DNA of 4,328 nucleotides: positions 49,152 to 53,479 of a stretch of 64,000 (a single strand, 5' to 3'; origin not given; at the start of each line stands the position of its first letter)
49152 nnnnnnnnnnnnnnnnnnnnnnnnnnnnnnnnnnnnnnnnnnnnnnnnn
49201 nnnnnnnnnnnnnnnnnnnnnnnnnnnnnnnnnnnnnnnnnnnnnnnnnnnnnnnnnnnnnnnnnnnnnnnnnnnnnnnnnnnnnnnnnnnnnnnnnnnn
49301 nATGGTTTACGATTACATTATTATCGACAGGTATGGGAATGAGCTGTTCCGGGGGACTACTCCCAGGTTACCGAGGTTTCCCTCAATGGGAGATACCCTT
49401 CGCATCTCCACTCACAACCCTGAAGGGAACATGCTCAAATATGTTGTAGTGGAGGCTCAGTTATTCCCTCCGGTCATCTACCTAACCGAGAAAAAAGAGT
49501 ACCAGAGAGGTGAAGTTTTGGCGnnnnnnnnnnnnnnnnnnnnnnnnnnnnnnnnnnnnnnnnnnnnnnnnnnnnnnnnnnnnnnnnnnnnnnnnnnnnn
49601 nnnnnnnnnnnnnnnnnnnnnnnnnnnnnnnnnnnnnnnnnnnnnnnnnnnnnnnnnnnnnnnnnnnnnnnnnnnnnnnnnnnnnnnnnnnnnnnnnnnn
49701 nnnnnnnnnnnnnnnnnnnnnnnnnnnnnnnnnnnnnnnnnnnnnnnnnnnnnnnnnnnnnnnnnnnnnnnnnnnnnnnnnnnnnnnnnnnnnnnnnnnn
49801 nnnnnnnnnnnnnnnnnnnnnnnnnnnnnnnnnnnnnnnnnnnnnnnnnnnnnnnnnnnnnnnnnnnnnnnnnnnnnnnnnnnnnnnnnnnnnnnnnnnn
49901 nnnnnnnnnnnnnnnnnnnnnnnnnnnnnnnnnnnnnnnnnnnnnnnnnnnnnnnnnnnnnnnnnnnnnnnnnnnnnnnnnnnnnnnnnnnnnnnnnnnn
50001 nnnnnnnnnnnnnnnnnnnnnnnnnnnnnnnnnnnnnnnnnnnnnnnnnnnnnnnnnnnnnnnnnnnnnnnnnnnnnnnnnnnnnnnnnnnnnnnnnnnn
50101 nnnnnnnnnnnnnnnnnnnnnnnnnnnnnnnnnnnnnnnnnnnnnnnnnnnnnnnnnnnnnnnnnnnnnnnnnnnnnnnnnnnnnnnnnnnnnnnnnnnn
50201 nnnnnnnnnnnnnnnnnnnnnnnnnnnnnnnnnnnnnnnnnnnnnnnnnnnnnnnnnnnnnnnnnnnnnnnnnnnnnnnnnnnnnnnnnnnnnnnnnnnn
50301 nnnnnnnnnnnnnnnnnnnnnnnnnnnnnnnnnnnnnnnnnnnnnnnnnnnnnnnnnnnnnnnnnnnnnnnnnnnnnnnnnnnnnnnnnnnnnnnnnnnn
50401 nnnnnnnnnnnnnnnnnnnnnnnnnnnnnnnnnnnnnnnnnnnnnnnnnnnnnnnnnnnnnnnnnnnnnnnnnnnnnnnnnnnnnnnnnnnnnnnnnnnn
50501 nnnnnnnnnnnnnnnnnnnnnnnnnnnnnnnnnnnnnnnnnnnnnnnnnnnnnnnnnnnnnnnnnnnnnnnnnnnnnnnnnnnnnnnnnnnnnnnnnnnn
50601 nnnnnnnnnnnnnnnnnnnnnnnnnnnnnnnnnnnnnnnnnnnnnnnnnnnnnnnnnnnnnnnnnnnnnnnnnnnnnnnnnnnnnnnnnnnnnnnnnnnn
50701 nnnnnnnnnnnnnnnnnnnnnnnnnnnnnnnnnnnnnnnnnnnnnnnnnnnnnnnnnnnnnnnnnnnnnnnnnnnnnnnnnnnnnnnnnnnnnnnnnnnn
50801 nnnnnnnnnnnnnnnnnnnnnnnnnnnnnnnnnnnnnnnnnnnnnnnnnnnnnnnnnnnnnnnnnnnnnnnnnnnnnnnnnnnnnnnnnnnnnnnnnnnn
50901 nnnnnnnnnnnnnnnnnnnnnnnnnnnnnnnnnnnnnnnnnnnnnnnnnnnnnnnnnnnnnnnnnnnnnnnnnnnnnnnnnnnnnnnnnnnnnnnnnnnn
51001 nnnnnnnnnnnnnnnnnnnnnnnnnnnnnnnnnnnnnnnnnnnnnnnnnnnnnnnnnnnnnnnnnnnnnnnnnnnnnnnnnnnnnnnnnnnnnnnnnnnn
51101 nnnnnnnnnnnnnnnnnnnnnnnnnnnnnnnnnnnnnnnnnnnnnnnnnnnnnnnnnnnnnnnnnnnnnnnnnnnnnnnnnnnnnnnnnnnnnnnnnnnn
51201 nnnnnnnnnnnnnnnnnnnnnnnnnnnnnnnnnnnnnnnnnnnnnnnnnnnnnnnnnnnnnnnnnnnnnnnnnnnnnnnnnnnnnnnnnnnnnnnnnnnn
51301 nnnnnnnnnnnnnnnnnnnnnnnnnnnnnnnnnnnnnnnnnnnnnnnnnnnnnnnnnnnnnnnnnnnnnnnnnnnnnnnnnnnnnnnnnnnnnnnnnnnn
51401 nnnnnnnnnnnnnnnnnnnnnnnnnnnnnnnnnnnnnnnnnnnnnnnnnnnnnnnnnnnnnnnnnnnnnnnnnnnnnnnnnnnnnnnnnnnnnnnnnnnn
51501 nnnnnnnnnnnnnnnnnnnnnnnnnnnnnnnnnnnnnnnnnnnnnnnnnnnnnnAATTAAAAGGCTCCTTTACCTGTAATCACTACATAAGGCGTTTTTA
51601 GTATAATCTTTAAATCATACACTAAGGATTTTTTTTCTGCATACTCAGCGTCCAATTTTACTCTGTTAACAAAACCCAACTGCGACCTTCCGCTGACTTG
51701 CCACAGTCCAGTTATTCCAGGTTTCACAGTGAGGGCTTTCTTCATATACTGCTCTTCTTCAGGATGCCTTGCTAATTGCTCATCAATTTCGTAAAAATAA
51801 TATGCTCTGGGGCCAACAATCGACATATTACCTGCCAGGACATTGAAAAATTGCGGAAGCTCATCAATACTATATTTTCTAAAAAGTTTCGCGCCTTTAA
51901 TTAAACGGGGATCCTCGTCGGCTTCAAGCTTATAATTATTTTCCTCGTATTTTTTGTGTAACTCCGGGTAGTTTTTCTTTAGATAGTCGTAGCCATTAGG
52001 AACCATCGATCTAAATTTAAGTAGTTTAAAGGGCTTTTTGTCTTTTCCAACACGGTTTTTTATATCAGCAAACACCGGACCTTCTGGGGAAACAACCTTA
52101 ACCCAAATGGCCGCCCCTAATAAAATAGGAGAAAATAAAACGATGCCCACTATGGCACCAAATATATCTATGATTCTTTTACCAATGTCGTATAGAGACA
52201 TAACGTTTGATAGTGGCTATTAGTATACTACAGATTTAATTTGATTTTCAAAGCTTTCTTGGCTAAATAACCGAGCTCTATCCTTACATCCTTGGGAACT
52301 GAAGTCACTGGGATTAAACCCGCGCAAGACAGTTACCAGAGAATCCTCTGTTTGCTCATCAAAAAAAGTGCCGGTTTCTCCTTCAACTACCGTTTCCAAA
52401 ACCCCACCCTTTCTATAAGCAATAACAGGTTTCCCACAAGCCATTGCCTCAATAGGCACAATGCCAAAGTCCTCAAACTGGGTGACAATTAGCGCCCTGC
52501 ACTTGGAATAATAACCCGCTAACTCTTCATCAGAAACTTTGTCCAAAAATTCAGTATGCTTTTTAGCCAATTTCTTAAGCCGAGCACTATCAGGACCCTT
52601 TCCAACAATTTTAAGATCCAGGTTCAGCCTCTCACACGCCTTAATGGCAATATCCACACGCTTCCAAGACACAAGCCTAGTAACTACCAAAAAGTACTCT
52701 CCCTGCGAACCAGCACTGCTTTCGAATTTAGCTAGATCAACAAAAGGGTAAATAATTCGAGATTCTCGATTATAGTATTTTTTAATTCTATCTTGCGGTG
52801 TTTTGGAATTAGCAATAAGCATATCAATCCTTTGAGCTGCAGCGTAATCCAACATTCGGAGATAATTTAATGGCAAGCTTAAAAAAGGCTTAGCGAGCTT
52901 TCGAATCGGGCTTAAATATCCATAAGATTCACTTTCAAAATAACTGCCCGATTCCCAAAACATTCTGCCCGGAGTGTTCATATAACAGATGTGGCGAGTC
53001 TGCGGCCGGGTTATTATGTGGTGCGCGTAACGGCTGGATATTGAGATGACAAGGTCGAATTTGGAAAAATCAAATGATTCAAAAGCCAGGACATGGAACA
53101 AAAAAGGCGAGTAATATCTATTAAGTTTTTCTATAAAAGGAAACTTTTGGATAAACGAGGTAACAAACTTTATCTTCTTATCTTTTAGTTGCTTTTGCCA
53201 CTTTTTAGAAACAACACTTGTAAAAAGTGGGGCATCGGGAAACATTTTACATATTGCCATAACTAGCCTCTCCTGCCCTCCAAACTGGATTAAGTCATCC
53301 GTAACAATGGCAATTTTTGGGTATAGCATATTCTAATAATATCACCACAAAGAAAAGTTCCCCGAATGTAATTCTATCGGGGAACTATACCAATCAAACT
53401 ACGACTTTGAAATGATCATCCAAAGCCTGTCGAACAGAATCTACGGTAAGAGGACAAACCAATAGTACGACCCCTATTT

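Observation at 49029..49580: Tandem duplicated GC-rich small genes with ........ motif, bracketed by a strong terminator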

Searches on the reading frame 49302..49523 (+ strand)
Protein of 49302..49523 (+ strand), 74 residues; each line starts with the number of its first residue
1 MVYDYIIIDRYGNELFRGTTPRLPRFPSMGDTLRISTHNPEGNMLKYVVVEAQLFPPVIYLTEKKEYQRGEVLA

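Call 4: search_protein_families(library=pfam, proteins=[window:49302-49523:+], max_evalue=10)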
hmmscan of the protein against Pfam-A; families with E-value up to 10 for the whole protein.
seq(74 aa): 1 family
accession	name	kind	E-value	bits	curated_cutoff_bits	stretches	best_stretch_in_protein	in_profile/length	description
PF02933.23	CDC48_2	-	0.043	13.9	22.4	1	28-70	20-58/64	Cell division protein 48 (CDC48), domain 2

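Call 6: find_homologous_proteins(query=window:49302-49523:+, max_evalue=0.01)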
Query seq(74 aa) (74 aa): 1 proteins with E <= 0.01 among 1 candidates.
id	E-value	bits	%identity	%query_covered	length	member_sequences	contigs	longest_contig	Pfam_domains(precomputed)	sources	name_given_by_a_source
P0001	1.5e-40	154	97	100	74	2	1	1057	-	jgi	-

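Call 7: search_protein_families(library=ncbifam, proteins=[window:49302-49523:+], max_evalue=10)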
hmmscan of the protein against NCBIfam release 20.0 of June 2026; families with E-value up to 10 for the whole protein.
seq(74 aa): 0 families

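Call 8: search_protein_families(library=phrogs, proteins=[window:49302-49523:+], max_evalue=10)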
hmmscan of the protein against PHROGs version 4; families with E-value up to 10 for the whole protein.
seq(74 aa): 0 families

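Call 10: find_encoding_contigs(protein=P0001, flank=10000)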
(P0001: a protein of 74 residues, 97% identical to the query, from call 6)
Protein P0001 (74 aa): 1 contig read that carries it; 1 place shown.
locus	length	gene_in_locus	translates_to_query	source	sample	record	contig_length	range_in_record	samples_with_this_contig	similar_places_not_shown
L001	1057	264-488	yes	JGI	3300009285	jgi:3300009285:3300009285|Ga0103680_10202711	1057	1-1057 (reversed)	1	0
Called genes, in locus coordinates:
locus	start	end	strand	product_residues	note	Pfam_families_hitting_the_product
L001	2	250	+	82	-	?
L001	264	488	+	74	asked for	-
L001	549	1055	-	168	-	?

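Call 23: search_solved_structures(query=A1, max_evalue=10)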
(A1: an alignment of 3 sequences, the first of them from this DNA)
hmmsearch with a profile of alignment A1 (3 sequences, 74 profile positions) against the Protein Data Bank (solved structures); distinct sequences matched with E-value up to 10: 23.
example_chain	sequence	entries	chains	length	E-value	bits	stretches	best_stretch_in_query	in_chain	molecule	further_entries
7vps_A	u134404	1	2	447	0.0007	22.6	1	43-68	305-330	Importin subunit alpha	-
7vpt_A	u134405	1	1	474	0.00081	22.4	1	43-68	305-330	C. glabrata importin alpha ARM domain - Upc2 NLS fusion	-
1bk6_A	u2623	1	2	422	0.0034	20.4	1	44-68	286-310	KARYOPHERIN ALPHA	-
1bk5_A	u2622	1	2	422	0.0035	20.4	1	44-68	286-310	KARYOPHERIN ALPHA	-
4pvz_A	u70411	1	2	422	0.0035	20.4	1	44-68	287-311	Importin subunit alpha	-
5h2w_A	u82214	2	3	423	0.0035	20.4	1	44-68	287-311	Importin subunit alpha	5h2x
4xzr_B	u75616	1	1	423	0.0035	20.4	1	44-68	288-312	Importin subunit alpha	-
1wa5_B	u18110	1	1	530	0.0067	19.5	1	44-68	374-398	SRP1 isoform 1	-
5t94_B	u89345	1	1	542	0.0072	19.4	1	44-68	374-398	Importin subunit alpha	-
1ee4_A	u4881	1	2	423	0.019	18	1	44-67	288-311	KARYOPHERIN ALPHA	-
1ee5_A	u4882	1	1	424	0.02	18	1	44-67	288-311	KARYOPHERIN ALPHA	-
1un0_A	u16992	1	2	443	0.022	17.8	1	44-67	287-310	IMPORTIN ALPHA SUBUNIT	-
2c1t_A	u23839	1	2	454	0.024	17.7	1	44-67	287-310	IMPORTIN ALPHA SUBUNIT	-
3ha9_A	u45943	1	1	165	0.22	14.6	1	3-25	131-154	uncharacterized Thioredoxin-like protein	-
5xzx_A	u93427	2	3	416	0.26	14.4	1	46-67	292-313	Importin subunit alpha-3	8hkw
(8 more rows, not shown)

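Call 24: search_protein_families(library=padloc, proteins=[window:49302-49523:+], max_evalue=10)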
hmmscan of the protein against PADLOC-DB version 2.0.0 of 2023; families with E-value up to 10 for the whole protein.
seq(74 aa): 0 families

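Call 32: search_protein_representatives(alignment_id=A1)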
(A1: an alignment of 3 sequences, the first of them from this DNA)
Query: 3 sequences, 74 profile positions. Proteins with E-value up to 0.001 (for the whole library): 7; up to 1e-10: 3; up to 1e-30: 2. The best 7 are listed.
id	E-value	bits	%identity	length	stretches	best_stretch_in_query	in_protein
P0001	6.0e-42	157.4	-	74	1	1-74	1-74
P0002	1.9e-33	130.2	-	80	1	1-74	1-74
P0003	2.7e-19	84.8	-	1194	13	17-50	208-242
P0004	5.3e-10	55.1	-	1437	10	12-44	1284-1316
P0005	6.2e-07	45.2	-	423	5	18-43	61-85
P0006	9.4e-07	44.7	-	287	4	12-48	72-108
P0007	5.2e-04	35.9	-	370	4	18-43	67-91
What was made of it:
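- No ARM protein surfaced in the search of 1.84 billion representatives (call 32).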

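Call 42: predict_structure(alignment_id=A1)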
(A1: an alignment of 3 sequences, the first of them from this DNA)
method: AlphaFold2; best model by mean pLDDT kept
length: 74 residues; sequences in the alignment: 3
mean_pLDDT: 47.7   pTM: 0.40
mean pLDDT of the five models: 47.7, 44.8, 42.3, 41.9, 41.9
residues with pLDDT >= 90: 0; 70-90: 0; 50-70: 30; < 50: 44
segments of 3 or more residues with pLDDT < 50: 26-57, 62-67, 69-74
pLDDT, mean of each block of 10 residues (from residue 1): 59 61 47 40 39 45 47 38
secondary structure, 60 per line:
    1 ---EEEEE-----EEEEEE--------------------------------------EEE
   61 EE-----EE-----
elements in order: E4-8 E14-19 E58-62
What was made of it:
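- B's model is unusable (pLDDT 47.7, call 42).
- Tried and rejected: AlphaFold on B was unusable (pLDDT 47.7, call 42).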

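Call 50: find_related_loci(query=A1, collection=viral_contigs, flank=5000)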
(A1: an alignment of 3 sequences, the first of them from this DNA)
Query A1 (74 aa) in viral_contigs; peptide patterns used: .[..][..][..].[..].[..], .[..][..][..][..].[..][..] (x = any residue, [..] = any of these).
284 stretches matched a pattern, but none encodes a relative of the query by tblastn (E <= 1e-3).
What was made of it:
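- On Phage- or plasmid-borne gene family: IMG/VR gives none (call 50).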

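Call 51: find_related_loci(query=A1, collection=metagenome_contigs, flank=5000)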
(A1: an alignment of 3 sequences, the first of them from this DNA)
Query A1 (74 aa) in metagenome_contigs; peptide patterns used: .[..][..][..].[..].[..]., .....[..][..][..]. (x = any residue, [..] = any of these).
235 stretches matched a pattern, but none encodes a relative of the query by tblastn (E <= 1e-3).
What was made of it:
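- Tried and rejected: The metagenome pattern scan found nothing (call 51).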

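Call 62: search_solved_structures(query=window:49302-49523:+, max_evalue=10, show_alignments=2)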
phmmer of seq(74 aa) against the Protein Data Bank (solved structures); distinct sequences matched with E-value up to 10: 0.
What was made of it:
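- B alone has no PDB hit at E<=10 (call 62), and B lacks the helix-3 part, so the likeness is not a family feature.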

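Call 71: search_dna_similar(query=window:49302-49523:+, collection=phages, mode=protein, max_evalue=1, max_rows=10)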
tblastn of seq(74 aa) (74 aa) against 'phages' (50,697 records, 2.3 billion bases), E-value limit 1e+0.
No match.

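Call 73: search_dna_similar(query=window:49302-49523:+, collection=plasmids, mode=protein, max_evalue=1, max_rows=10)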
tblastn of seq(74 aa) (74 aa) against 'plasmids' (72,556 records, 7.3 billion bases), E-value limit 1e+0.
No match.

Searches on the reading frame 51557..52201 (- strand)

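Call 16: search_protein_families(library=pfam, proteins=[window:51557-52201:-], max_evalue=0.001)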
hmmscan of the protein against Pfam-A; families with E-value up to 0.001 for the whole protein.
window:51557-52201:- (214 aa): 1 family
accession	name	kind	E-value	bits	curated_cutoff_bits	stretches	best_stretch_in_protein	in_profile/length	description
PF02397.22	Bac_transf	-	8.3e-54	182.3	27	1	8-208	1-178/179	Bacterial sugar transferase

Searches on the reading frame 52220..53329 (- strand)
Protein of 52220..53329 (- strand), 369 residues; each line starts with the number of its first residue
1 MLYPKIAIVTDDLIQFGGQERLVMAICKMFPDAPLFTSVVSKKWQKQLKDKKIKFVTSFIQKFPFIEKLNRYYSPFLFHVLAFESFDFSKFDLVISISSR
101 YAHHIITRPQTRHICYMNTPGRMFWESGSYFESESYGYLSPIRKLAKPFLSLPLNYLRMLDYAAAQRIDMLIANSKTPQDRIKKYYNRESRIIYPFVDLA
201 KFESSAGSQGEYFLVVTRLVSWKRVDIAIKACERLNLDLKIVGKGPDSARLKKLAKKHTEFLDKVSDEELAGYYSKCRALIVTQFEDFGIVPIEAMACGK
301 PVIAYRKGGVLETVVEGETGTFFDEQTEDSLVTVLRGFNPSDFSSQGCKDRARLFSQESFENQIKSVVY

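Call 16: search_protein_families(library=pfam, proteins=[window:52220-53329:-], max_evalue=0.001)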
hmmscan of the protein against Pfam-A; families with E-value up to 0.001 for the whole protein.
window:52220-53329:- (369 aa): 5 families
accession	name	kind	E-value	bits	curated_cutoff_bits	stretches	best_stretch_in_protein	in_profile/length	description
PF00534.26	Glycos_transf_1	-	2.4e-29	102.5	26.4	1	202-333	7-150/172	Glycosyl transferases group 1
PF13692.12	Glyco_trans_1_4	-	2.6e-21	76.8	27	1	212-332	3-133/142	Glycosyl transferases group 1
PF13439.12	Glyco_transf_4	-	1.3e-08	35.5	28.5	1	16-200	1-169/170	Glycosyltransferase Family 4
PF20706.3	GT4-conflict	-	0.00061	19.3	26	0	211-317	198-323/385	Family 4 Glycosyltransferase in conflict systems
PF13524.12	Glyco_trans_1_2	-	0.00068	20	25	0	230-336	7-109/144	Glycosyl transferase-like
